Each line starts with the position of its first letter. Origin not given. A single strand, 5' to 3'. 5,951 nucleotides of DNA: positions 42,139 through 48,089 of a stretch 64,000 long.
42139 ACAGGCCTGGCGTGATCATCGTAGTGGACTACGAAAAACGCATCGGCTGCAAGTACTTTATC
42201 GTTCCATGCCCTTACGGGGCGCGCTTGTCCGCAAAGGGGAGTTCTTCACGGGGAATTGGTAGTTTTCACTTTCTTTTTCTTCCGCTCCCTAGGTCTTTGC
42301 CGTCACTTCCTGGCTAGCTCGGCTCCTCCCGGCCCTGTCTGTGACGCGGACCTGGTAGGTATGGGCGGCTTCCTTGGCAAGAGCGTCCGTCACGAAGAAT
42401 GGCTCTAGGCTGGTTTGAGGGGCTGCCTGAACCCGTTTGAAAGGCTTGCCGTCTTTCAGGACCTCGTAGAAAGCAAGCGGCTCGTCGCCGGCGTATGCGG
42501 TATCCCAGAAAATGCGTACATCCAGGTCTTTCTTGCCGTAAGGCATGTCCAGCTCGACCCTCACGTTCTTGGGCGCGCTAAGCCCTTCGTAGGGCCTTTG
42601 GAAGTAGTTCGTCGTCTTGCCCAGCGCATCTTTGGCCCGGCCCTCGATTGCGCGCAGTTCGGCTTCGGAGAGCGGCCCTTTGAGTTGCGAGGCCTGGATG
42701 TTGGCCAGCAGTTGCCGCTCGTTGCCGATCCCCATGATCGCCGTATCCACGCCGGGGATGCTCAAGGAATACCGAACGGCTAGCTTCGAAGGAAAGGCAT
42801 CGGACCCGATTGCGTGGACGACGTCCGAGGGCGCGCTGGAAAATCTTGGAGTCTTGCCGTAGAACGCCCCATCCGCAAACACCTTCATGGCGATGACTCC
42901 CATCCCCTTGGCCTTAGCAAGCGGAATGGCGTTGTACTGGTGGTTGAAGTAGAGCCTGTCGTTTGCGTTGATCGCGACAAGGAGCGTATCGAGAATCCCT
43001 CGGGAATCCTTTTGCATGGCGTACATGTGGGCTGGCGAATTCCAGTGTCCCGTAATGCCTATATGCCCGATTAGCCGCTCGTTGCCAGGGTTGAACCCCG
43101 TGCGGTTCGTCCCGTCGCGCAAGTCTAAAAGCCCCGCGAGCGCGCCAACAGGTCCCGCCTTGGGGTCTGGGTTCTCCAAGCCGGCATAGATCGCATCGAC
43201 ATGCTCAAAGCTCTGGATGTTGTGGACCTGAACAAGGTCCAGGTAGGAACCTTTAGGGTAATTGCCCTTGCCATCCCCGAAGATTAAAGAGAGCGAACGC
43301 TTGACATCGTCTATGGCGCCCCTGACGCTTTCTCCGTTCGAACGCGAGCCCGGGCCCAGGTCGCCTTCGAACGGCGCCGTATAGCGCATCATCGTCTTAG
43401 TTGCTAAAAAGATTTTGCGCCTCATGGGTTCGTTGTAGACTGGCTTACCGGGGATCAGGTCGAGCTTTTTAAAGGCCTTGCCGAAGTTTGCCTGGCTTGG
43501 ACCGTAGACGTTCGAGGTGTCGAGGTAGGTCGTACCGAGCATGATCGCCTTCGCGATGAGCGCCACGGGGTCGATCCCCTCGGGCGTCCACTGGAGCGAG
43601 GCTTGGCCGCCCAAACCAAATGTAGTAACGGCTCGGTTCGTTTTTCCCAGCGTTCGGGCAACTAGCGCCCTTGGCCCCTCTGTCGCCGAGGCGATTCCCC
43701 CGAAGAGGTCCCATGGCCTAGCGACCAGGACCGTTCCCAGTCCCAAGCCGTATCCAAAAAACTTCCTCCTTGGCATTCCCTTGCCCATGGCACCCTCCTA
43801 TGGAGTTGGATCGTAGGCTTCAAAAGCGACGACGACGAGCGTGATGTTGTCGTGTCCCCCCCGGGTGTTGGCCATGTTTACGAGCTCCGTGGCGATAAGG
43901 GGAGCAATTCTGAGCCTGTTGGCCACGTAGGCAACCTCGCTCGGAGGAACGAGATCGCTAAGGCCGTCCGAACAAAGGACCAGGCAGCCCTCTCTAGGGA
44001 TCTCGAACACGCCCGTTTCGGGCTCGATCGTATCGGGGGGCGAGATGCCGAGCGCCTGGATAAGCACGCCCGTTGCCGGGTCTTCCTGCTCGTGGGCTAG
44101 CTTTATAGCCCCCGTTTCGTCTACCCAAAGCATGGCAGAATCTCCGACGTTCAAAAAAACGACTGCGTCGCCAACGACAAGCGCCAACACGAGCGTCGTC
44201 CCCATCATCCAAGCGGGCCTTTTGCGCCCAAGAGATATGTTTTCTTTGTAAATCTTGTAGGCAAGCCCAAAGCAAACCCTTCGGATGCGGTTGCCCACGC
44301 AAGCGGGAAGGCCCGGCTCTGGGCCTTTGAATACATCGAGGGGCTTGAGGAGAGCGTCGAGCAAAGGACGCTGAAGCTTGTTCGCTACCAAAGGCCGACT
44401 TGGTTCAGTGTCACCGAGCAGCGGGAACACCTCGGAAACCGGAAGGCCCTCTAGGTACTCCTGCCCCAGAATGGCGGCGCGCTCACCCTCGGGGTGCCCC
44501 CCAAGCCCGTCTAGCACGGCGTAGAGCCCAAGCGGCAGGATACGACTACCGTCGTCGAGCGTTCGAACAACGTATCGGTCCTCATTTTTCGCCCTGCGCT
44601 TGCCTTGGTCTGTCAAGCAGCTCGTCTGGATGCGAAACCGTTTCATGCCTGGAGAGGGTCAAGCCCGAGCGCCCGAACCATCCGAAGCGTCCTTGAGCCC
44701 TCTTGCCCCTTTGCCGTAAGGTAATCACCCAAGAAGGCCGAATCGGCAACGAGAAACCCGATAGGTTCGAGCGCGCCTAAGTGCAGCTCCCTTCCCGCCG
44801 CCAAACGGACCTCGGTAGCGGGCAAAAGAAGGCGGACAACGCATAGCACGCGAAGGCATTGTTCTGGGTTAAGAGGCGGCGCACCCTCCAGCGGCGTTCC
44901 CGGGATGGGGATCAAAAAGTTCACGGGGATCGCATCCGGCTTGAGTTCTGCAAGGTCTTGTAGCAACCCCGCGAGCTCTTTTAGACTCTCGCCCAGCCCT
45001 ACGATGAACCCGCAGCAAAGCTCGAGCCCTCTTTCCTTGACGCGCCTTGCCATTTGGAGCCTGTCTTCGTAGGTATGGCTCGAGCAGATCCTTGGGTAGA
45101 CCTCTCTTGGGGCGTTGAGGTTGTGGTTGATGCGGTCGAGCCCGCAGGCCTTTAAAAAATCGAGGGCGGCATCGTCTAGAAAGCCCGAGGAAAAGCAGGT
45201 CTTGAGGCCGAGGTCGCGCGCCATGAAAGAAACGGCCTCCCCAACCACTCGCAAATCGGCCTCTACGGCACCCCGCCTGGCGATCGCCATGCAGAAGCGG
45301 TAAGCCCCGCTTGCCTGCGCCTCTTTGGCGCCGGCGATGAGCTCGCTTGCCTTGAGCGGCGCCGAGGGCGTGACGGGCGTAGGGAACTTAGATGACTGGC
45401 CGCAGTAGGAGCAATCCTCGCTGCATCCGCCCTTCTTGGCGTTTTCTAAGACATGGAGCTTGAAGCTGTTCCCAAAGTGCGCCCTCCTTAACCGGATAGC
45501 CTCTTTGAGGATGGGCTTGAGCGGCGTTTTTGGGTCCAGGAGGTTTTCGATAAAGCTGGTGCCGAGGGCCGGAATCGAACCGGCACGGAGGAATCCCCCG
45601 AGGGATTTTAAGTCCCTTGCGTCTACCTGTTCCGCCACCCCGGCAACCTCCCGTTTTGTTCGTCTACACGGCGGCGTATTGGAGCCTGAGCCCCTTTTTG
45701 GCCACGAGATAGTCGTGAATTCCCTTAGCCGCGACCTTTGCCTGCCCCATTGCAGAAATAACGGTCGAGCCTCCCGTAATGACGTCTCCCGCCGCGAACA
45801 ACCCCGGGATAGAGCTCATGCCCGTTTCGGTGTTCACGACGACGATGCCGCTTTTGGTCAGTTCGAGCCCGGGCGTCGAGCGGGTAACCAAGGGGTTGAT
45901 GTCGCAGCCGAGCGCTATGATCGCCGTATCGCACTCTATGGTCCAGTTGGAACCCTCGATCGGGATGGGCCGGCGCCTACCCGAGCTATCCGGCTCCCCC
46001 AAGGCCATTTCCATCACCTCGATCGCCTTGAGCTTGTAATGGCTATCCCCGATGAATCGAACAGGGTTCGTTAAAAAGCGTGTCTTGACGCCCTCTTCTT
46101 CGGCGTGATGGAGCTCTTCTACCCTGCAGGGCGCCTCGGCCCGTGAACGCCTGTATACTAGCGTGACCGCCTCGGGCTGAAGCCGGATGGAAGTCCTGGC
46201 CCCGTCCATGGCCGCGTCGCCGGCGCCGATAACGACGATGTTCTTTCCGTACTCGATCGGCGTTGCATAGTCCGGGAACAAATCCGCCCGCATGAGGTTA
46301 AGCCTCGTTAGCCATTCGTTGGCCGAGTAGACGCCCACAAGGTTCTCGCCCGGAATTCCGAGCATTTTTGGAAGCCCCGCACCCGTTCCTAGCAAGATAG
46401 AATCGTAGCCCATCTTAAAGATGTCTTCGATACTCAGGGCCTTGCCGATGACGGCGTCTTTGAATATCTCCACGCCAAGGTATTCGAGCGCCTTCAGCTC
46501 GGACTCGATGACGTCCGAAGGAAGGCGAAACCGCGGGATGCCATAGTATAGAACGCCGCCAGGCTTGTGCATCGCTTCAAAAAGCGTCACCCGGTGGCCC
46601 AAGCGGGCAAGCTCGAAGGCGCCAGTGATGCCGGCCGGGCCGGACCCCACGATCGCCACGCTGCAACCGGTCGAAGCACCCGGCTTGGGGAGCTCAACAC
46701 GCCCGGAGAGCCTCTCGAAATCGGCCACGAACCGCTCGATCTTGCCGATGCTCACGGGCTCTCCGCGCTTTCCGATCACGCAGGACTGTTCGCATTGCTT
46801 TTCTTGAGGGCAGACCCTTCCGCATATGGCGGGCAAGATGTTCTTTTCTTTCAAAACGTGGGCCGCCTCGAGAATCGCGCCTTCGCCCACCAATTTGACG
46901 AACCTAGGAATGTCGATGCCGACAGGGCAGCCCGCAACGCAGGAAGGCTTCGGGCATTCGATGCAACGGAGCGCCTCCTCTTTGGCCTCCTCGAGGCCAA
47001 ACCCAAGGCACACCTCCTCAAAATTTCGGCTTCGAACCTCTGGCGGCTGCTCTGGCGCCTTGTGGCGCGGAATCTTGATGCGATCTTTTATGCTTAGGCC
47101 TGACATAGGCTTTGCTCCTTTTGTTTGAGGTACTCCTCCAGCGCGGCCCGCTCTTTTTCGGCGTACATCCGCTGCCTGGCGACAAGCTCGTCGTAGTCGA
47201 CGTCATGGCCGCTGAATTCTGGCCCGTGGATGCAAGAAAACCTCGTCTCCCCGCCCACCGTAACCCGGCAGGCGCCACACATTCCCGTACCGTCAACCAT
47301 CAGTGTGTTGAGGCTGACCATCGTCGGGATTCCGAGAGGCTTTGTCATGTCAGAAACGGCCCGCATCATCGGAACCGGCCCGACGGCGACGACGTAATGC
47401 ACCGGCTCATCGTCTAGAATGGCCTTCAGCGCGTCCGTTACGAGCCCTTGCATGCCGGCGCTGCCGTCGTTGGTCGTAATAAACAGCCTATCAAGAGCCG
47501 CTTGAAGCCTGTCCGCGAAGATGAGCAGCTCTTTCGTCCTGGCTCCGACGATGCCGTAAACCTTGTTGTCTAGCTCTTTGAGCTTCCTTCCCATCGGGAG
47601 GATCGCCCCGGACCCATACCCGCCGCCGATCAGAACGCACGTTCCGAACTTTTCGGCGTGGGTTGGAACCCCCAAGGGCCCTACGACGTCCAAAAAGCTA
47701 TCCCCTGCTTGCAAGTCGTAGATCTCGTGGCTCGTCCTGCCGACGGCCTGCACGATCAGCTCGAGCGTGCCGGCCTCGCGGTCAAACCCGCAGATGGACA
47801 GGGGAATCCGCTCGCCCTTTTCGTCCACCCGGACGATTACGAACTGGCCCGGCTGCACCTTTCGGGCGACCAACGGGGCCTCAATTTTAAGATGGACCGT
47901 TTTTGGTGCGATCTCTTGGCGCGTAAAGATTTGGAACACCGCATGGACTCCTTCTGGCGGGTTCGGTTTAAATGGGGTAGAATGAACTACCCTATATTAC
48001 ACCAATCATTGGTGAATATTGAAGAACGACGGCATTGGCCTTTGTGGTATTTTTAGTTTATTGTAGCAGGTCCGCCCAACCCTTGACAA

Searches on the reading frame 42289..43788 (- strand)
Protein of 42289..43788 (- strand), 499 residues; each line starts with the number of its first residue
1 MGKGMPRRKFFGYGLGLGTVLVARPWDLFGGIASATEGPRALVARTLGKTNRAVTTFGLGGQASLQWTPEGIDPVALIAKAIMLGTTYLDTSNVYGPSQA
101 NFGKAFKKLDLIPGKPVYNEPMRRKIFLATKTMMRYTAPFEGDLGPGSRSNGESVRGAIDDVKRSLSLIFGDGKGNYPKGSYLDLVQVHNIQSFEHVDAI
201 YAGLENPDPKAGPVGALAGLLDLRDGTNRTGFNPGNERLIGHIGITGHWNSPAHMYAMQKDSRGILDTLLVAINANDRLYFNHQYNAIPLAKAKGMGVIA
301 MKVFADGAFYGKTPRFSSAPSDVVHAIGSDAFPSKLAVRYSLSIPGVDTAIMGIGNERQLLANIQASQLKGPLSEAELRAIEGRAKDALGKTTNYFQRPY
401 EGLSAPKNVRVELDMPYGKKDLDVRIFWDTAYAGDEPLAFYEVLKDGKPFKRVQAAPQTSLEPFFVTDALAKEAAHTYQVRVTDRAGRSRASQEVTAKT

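Call 46: search_protein_families(library=pfam, proteins=[window:42289-43788:-], max_evalue=0.001)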
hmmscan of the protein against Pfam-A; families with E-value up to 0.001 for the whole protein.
window:42289-43788:- (499 aa): 1 family
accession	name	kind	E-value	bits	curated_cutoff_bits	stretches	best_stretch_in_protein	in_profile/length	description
PF00248.27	Aldo_ket_red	-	2.8e-18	66.5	24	2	73-205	20-125/291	Aldo/keto reductase family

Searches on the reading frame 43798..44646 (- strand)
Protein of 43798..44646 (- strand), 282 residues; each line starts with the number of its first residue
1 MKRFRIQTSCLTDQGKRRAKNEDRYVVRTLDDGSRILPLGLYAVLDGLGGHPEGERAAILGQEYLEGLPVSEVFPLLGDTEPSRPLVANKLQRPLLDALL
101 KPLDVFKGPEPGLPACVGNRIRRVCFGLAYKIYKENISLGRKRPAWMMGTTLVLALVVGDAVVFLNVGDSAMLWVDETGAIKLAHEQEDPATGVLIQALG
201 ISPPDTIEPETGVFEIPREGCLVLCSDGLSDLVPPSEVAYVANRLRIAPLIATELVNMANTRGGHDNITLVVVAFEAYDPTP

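Call 77: search_protein_families(library=pfam, proteins=[window:43798-44646:-], max_evalue=0.0001)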
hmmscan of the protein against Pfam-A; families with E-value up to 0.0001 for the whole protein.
window:43798-44646:- (282 aa): 2 families
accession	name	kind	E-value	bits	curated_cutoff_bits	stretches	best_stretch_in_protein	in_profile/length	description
PF13672.11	PP2C_2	-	2.1e-11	44.2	24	1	16-237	7-182/209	Protein phosphatase 2C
PF00481.26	PP2C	-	1.4e-06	28.6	20.3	0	219-268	202-255/255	Protein phosphatase 2C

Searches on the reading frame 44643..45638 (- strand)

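Call 77: search_protein_families(library=pfam, proteins=[window:44643-45638:-], max_evalue=0.0001)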
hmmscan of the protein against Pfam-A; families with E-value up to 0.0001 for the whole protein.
window:44643-45638:- (331 aa): 2 families
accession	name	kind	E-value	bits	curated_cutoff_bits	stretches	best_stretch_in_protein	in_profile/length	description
PF06968.18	BATS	-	4.6e-22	78.4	22.2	1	238-326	1-87/88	Biotin and Thiamin Synthesis associated domain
PF04055.27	Radical_SAM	-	1.8e-17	64.5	29.5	1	71-228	6-165/166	Radical SAM superfamily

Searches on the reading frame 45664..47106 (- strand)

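Call 46: search_protein_families(library=pfam, proteins=[window:45664-47106:-], max_evalue=0.001)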
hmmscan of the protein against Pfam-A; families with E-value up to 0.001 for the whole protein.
window:45664-47106:- (480 aa): 12 families
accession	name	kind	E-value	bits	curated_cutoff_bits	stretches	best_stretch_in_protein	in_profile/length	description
PF14691.11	Fer4_20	-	1.4e-40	138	25.8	1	25-132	1-109/113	Dihydroprymidine dehydrogenase domain II, 4Fe-4S cluster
PF07992.20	Pyr_redox_2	-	8.9e-34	117.7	26.1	1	149-456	2-291/291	Pyridine nucleotide-disulphide oxidoreductase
PF00070.33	Pyr_redox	-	3.5e-09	37.5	22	0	149-182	1-34/82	Pyridine nucleotide-disulphide oxidoreductase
PF13738.12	Pyr_redox_3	-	2.7e-08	33.8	30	0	287-440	164-305/305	Pyridine nucleotide-disulphide oxidoreductase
PF13450.12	NAD_binding_8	-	1.9e-07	31.7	21.9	1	152-187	1-36/68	NAD(P)-binding Rossmann-like domain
PF00890.30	FAD_binding_2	-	2.8e-07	30.5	20.4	1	150-184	2-36/414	FAD binding domain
PF01266.30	DAO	-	3.6e-06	27.2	27.9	1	150-183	2-35/353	FAD dependent oxidoreductase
PF03486.20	HI0933_like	-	4.4e-06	26.8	50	1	149-183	2-36/244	HI0933-like protein Rossmann domain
PF12831.13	FAD_oxidored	-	2.6e-05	24.2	27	1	150-186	2-38/416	FAD dependent oxidoreductase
PF01946.23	Thi4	-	0.00015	21.5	26.2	0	149-190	19-61/235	Thi4 family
PF01494.25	FAD_binding_3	-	0.0002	21.1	22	1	148-181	2-35/349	FAD binding domain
PF01134.28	GIDA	-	0.00048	19.7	22.1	0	150-179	2-29/391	Glucose inhibited division protein A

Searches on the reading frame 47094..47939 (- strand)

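Call 77: search_protein_families(library=pfam, proteins=[window:47094-47939:-], max_evalue=0.0001)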
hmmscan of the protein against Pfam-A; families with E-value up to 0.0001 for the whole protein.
window:47094-47939:- (281 aa): 1 family
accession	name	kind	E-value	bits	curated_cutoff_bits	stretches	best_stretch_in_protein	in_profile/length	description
PF10418.14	DHODB_Fe-S_bind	-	1.8e-11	44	23.9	1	211-248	1-41/41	Iron-sulfur cluster binding domain of dihydroorotate dehydrogenase B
